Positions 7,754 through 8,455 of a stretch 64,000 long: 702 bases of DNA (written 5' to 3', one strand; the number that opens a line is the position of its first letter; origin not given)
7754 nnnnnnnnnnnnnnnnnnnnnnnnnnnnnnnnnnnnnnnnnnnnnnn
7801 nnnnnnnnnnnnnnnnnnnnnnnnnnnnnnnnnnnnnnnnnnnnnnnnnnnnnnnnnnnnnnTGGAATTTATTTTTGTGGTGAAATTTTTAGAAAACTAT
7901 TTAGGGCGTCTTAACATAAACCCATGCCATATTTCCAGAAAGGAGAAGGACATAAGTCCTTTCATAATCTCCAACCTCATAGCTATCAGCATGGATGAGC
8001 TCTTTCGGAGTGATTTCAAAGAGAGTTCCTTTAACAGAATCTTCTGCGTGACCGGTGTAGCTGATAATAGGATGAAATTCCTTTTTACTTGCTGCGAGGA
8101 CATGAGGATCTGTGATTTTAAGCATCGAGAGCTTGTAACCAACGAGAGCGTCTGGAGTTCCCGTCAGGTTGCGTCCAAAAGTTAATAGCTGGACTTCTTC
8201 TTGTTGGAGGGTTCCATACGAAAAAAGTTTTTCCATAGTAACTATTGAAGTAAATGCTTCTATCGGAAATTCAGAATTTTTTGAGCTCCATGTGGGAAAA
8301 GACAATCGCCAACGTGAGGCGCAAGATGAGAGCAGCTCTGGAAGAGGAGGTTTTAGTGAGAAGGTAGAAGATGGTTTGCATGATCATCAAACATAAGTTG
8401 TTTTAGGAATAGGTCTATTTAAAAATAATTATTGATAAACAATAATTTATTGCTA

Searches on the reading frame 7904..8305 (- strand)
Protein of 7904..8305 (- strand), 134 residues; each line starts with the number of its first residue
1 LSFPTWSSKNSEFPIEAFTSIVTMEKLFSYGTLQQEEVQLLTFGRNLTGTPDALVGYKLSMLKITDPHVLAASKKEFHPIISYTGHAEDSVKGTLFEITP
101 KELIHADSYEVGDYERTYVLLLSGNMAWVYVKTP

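Call 41: search_protein_families(library=pfam, proteins=[window:7904-8305:-], max_evalue=0.01)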
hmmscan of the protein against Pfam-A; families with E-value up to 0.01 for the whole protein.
window:7904-8305:- (134 aa): 1 family
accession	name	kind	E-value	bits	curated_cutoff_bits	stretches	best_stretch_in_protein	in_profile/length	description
PF06094.17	GGACT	-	1.6e-08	35.6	22.8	1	27-132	1-102/120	Gamma-glutamyl cyclotransferase, AIG2-like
